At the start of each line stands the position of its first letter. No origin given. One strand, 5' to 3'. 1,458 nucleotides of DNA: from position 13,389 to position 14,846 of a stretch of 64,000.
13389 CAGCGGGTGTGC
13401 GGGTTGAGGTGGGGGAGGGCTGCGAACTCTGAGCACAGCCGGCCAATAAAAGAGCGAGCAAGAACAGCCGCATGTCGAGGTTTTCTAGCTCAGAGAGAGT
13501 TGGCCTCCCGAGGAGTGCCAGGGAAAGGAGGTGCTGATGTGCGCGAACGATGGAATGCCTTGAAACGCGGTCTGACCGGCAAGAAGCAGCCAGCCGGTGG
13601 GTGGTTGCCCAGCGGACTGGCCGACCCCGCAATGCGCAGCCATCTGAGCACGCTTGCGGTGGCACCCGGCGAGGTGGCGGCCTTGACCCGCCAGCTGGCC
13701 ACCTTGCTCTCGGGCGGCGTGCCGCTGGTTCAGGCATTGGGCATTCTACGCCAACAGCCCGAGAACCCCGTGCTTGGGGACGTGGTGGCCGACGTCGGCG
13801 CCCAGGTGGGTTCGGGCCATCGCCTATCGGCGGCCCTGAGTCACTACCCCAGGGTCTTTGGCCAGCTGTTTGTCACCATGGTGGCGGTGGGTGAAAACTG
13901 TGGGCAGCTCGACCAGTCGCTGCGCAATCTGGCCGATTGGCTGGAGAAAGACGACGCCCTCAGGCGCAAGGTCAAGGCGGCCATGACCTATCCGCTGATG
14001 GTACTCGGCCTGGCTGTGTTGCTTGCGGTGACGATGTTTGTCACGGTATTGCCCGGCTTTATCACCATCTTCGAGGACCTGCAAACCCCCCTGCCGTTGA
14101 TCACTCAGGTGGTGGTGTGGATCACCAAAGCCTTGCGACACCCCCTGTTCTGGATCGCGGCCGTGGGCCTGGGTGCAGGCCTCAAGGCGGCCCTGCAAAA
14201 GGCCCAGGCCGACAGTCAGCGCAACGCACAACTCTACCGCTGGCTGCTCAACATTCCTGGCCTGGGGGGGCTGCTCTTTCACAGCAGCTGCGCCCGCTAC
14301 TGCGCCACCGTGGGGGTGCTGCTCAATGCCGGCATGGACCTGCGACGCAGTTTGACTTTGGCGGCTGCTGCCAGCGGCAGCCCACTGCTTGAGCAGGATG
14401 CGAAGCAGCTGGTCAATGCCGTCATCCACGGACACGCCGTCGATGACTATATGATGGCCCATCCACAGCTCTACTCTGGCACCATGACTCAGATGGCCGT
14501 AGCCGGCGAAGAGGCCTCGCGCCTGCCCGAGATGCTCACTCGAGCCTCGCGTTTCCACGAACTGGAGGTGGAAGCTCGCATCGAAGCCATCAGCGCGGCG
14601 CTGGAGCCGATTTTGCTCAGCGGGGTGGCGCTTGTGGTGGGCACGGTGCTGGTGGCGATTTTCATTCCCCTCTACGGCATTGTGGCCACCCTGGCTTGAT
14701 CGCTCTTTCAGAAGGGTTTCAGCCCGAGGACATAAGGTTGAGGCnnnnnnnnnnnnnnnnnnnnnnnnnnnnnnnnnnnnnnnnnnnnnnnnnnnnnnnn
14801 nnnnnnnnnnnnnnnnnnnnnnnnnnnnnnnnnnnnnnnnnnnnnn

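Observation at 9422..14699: Translationally coupled four-gene pseudopilin operon led by a 619-aa pseudopilin with a beta-propeller, next to a lone GspF/PilC platform gene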

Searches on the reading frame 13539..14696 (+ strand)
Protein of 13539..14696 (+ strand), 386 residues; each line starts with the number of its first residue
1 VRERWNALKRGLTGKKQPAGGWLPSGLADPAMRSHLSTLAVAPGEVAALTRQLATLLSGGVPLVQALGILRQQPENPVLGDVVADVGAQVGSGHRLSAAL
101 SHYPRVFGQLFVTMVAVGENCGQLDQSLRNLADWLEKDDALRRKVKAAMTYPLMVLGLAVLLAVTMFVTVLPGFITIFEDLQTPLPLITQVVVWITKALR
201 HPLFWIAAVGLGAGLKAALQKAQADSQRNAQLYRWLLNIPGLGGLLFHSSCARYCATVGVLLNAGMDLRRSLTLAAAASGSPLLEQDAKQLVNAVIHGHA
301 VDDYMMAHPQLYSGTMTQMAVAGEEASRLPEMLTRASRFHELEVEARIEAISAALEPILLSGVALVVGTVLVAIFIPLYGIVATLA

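Call 7: search_protein_families(library=pfam, proteins=[window:13542-14696:+], max_evalue=1)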
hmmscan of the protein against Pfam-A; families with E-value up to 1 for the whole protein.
window:13542-14696:+ (385 aa): 3 families
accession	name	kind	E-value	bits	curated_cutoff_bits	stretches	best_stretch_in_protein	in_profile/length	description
PF00482.28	T2SSF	-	1.9e-54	183.4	25.2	2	49-171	2-125/125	Type II secretion system (T2SS), protein F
PF19953.4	EACC1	-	0.0024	18.3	23.6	1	124-148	6-30/107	Effector Associated Constant Component 1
PF13305.11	TetR_C_33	-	0.43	11.7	26.8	1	297-341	5-58/103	Tetracyclin repressor-like, C-terminal domain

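Call 8: search_protein_families(library=ncbifam, proteins=[window:13542-14696:+], max_evalue=1)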
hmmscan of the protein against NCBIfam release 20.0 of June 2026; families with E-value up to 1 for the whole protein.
window:13542-14696:+ (385 aa): 6 families
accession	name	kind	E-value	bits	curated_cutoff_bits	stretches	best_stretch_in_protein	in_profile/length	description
TIGR02120.1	GspF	equivalog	1.4e-72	245.2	424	1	38-378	58-395/401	type II secretion system inner membrane protein GspF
NF052607.1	T4PiliAsmPilCThrm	equivalog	3.1e-69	234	700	1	44-384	67-404/406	type IV pilus assembly protein PilC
NF007861.0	PRK10573.1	equivalog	7.7e-65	219.5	401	1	44-380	60-394/401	protein transport protein HofC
NF052606.1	T4PiliAsmPilCMyx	equivalog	2.7e-60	204.4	700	1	40-382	77-416/419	type IV pilus assembly protein PilC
NF047826.1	T3SSXpsF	equivalog_domain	4.6e-55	187.1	650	1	27-382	50-402/405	type II secretion system protein XpsF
NF041012.2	T4P_ComGB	equivalog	1.4e-34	119.9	240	1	48-381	6-331/332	competence type IV pilus assembly protein ComGB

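Call 83: find_homologous_proteins(query=window:13539-14696:+, max_evalue=1e-40)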
Query window:13539-14696:+ (386 aa): 105 proteins with E <= 1e-40 among 8000 candidates.
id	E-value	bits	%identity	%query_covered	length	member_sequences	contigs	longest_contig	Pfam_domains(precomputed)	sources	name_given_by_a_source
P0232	3.7e-246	834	100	100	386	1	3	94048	PF00482.29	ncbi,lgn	-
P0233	1.7e-218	743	89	100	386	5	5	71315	PF00482.29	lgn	-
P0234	2.7e-179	614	71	100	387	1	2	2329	PF00482.29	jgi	-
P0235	3.1e-179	614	72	100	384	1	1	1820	PF00482.29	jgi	-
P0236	4.9e-134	465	59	93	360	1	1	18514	PF00482.29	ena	-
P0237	3.3e-118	413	55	94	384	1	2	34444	PF00482.29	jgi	jgi:type II secretory pathway component PulF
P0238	5.3e-90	320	48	89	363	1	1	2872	PF00482.29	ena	-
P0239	2.3e-87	312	42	90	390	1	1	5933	PF00482.29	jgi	jgi:type IV pilus assembly protein PilC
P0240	9.1e-87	310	46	89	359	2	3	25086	PF00482.29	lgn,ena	-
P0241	1.7e-86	309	45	85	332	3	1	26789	PF00482.29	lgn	-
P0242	1.2e-83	299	44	88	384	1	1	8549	PF00482.29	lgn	-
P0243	5.3e-78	281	43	88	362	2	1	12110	PF00482.29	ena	-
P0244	5.7e-78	281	43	88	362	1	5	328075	PF00482.29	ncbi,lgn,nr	ncbi:MAG: type II secretion system F family protein [Candidatus Eremiobacteraeota bacterium]|nr:type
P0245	1.2e-64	237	37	87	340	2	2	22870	PF00482.29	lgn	-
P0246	2.4e-57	213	36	92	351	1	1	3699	PF00482.29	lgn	-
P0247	1.8e-56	210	34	88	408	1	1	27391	PF00482.29,PF28597.1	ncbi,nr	ncbi:MAG: type II secretion system F family protein [bacterium]|nr:type II secretion system F family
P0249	4.5e-53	199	32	88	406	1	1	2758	PF00482.29,PF28597.1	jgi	-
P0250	1.3e-52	197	32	95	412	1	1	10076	PF00482.29,PF28597.1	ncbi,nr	ncbi:MAG TPA: type II secretion system F family protein [Acidimicrobiia bacterium]|nr:type II secret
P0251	3.9e-52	196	32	98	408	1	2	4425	PF00482.29,PF28597.1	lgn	-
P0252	1.1e-51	194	33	93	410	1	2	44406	PF00482.29,PF28597.1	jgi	-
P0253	3.2e-51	193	32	88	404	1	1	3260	PF00482.29,PF28597.1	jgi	jgi:type IV pilus assembly protein PilC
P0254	3.4e-51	193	34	88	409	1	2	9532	PF00482.29,PF28597.1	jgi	jgi:type IV pilus assembly protein PilC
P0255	3.8e-51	192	34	94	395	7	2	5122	PF00482.29,PF28597.1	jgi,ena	-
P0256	5.2e-51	192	35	88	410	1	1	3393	PF00482.29,PF28597.1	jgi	jgi:type IV pilus assembly protein PilC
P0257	5.3e-51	192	34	88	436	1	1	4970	PF00482.29,PF28597.1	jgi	jgi:type IV pilus assembly protein PilC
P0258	6.8e-51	192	35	88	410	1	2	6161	PF00482.29,PF28597.1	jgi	jgi:type IV pilus assembly protein PilC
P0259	9.3e-51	191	33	88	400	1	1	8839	PF00482.29,PF28597.1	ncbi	-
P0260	1.7e-50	190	34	88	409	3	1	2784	PF00482.29,PF28597.1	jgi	jgi:type IV pilus assembly protein PilC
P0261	2.4e-50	190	31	93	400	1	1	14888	PF00482.29,PF28597.1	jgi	-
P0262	2.5e-50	190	33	88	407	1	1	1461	PF00482.29,PF28597.1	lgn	-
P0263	2.6e-50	190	33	88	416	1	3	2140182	PF00482.29,PF28597.1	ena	-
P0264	2.8e-50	190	33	88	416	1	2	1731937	PF00482.29,PF28597.1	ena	-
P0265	4.0e-50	189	32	87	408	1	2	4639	PF00482.29,PF28597.1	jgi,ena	-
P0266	6.5e-50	188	33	88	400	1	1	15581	PF00482.29,PF28597.1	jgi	-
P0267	7.1e-50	188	33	87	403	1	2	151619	PF00482.29,PF28597.1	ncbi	-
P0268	7.7e-50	188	33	94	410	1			PF00482.29,PF28597.1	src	-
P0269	1.8e-49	187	32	96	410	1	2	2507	PF00482.29,PF28597.1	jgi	jgi:type IV pilus assembly protein PilC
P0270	2.6e-49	186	33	87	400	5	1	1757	PF00482.29,PF28597.1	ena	-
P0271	3.7e-49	186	34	89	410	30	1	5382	PF00482.29,PF28597.1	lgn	-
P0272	4.4e-49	186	32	94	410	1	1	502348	PF00482.29,PF28597.1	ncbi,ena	-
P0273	5.4e-49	185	31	97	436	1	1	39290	PF00482.29,PF28597.1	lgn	-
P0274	5.9e-49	185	29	88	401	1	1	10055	PF00482.29,PF28597.1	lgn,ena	-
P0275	6.5e-49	185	30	94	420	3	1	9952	PF00482.29,PF28597.1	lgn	-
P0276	1.1e-48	184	32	88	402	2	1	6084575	PF00482.29,PF28597.1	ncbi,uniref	ncbi:type II secretion system F family protein [Pseudomonas antarctica]|uniref:type II secretion sys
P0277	3.0e-48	183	31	95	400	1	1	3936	PF00482.29,PF28597.1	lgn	-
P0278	3.5e-48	183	32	88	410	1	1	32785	PF00482.29,PF28597.1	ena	-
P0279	4.5e-48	182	30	89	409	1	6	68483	PF00482.29,PF28597.1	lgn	-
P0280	4.8e-48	182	33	88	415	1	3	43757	PF00482.29,PF28597.1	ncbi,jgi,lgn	-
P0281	7.0e-48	182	31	96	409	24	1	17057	PF00482.29,PF28597.1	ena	-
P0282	1.2e-47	181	28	94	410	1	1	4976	PF00482.29,PF28597.1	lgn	-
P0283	1.5e-47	181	29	89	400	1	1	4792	PF00482.29,PF28597.1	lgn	-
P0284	1.6e-47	181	31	88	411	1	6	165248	PF00482.29,PF28597.1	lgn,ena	-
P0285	2.0e-47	180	32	87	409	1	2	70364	PF00482.29,PF28597.1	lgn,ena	-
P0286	2.0e-47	180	31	96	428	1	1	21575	PF00482.29,PF28597.1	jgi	-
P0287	2.2e-47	180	29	98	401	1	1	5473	PF00482.29,PF28597.1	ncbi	ncbi:MAG: type II secretion system F family protein [Thermodesulfobacteriota bacterium]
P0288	2.4e-47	180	32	87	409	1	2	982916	PF00482.29,PF28597.1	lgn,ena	-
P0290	6.6e-47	179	34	89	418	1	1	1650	PF00482.29,PF28597.1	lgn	-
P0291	7.3e-47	178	30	87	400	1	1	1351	PF00482.29,PF28597.1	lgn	-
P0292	8.1e-47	178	32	88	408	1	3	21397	PF00482.29,PF28597.1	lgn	-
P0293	1.0e-46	178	31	89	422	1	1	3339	PF00482.29,PF28597.1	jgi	-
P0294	1.1e-46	178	31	87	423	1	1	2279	PF00482.29,PF28597.1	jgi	jgi:type IV pilus assembly protein PilC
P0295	1.2e-46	178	31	88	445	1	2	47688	PF00482.29,PF28597.1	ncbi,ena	-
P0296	1.4e-46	177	31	87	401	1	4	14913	PF00482.29,PF28597.1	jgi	jgi:type IV pilus assembly protein PilC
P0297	1.5e-46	177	33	88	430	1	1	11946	PF00482.29,PF28597.1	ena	-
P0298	1.5e-46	177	32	89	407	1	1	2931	PF00482.29,PF28597.1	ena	-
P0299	1.5e-46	177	31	97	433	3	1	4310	PF00482.29,PF28597.1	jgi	jgi:type IV pilus assembly protein PilC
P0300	1.8e-46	177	32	88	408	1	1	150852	PF00482.29,PF28597.1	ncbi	-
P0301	2.1e-46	177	32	88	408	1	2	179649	PF00482.29,PF28597.1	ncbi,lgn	-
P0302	2.2e-46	177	29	89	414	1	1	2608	PF00482.29,PF28597.1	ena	-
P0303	2.9e-46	176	34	88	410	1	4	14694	PF00482.29,PF28597.1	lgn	-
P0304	5.3e-46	176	32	89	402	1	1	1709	PF00482.29,PF28597.1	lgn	-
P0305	6.0e-46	175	32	88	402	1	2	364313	PF00482.29,PF28597.1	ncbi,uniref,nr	ncbi:type II secretion system F family protein [Pseudomonas sp. CCM 7891]|uniref:Type II secretion s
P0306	6.2e-46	175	30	88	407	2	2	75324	PF00482.29,PF28597.1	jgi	jgi:type IV pilus assembly protein PilC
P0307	6.2e-46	175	29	88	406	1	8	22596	PF00482.29,PF28597.1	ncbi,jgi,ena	jgi:type IV pilus assembly protein PilC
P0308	8.9e-46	175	30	88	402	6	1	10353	PF00482.29,PF28597.1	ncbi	-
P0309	1.3e-45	174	30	88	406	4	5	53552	PF00482.29,PF28597.1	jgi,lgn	jgi:type IV pilus assembly protein PilC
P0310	1.6e-45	174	31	89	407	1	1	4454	PF00482.29,PF28597.1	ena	-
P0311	2.0e-45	174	31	89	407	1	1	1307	PF00482.29,PF28597.1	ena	-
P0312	2.3e-45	173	32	89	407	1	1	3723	PF00482.29,PF28597.1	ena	-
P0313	4.3e-45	173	30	89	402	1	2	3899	PF00482.29,PF28597.1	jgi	jgi:type IV pilus assembly protein PilC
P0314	1.0e-44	171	31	87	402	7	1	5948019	PF00482.29,PF28597.1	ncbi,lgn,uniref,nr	ncbi:type II secretion system F family protein [Pseudomonas sp. MUP55]|uniref:type II secretion syst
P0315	1.1e-44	171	30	87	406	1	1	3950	PF00482.29,PF28597.1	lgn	-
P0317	1.9e-44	170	32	88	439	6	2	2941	PF00482.29,PF28597.1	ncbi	-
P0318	2.5e-44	170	29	87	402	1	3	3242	PF00482.29,PF28597.1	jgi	-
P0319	3.7e-44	169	35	90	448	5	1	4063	PF00482.29,PF28597.1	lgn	-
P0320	4.0e-44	169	30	88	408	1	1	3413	PF00482.29,PF28597.1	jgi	jgi:type IV pilus assembly protein PilC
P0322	8.9e-44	168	29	88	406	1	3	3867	PF00482.29,PF28597.1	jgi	jgi:type IV pilus assembly protein PilC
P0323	9.8e-44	168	31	87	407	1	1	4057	PF00482.29,PF28597.1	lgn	-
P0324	1.2e-43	168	29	96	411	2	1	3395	PF00482.29,PF28597.1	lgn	-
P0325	4.7e-43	166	31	88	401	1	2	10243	PF00482.29,PF28597.1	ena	-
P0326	6.0e-43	165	32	88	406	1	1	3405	PF00482.29,PF28597.1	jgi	jgi:general secretion pathway protein F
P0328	9.1e-43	165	30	89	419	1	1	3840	PF00482.29,PF28597.1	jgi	jgi:type IV pilus assembly protein PilC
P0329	9.1e-43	165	31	88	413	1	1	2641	PF00482.29,PF28597.1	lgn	-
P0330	9.4e-43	165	29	87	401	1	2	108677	PF00482.29,PF28597.1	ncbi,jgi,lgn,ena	-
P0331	1.4e-42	164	31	88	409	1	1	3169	PF00482.29,PF28597.1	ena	-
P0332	3.2e-42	163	31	95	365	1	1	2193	PF00482.29,PF28597.1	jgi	jgi:type IV pilus assembly protein PilC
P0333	5.1e-42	162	30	87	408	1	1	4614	PF00482.29,PF28597.1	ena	-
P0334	6.0e-42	162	29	90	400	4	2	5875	PF00482.29,PF28597.1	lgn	-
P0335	8.0e-42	162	29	87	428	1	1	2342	PF00482.29,PF28597.1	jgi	jgi:type IV pilus assembly protein PilC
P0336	2.7e-41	160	30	86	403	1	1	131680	PF00482.29,PF28597.1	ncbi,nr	ncbi:MAG: Type secretion system protein [Pedosphaera sp.]|nr:Type secretion system protein [Pedospha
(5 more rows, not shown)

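Call 84: find_encoding_contigs(protein=P0244, flank=10000, max_places=1)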
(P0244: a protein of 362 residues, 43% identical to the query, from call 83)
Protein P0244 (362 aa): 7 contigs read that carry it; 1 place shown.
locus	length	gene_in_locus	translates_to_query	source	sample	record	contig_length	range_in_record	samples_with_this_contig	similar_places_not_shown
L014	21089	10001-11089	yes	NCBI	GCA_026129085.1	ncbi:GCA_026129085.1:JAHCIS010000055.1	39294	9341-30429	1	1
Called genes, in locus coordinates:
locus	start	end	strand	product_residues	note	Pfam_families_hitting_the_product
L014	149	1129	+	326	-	PF00775:Dioxygenase_C (weak)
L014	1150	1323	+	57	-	-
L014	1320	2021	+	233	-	PF00902:TatC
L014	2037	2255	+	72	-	PF02416:TatA_B_E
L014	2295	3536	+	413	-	PF18871:HEPN_Toprim_N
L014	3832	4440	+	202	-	-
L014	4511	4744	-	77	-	-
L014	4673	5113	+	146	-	PF13592:HTH_33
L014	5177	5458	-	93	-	PF13817:DDE_Tnp_IS66_C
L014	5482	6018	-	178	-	-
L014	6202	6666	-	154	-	-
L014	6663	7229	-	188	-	-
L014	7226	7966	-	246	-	-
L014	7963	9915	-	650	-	-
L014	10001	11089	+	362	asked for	PF00482:T2SSF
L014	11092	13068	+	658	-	PF00512:HisKA, PF02518:HATPase_c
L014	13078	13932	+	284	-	PF00072:Response_reg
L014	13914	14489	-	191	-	PF28597:T2SSF_N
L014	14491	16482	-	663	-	PF07676:PD40 (faint), PF26549:Tricorn_N (faint)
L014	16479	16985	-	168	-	-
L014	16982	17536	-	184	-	PF07963:N_methyl (weak)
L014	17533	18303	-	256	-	-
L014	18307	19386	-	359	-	PF00482:T2SSF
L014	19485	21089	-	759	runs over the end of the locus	PF00072:Response_reg, PF03704:BTAD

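Call 85: find_encoding_contigs(protein=P0232, flank=10000, max_places=2)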
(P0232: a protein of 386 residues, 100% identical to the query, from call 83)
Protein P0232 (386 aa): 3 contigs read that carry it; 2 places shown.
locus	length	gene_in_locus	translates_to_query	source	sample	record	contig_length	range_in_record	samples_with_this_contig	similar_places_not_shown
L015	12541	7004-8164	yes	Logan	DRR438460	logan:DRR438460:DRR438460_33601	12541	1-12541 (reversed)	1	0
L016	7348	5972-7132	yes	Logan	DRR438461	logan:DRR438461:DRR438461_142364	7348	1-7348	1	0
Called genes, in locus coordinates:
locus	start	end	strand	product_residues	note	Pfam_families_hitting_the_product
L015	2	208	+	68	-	?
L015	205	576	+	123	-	-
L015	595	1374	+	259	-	-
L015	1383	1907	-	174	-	PF02517:Rce1-like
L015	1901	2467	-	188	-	PF13302:Acetyltransf_3, PF00583:Acetyltransf_1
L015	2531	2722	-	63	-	-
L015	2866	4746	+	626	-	-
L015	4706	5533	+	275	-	-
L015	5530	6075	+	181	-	-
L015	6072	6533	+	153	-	-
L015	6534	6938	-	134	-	-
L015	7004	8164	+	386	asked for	PF00482:T2SSF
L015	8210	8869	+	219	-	-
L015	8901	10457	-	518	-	PF01087:GalP_UDP_transf, PF02744:GalP_UDP_tr_C, PF00293:NUDIX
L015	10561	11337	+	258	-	-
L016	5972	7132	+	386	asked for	PF00482:T2SSF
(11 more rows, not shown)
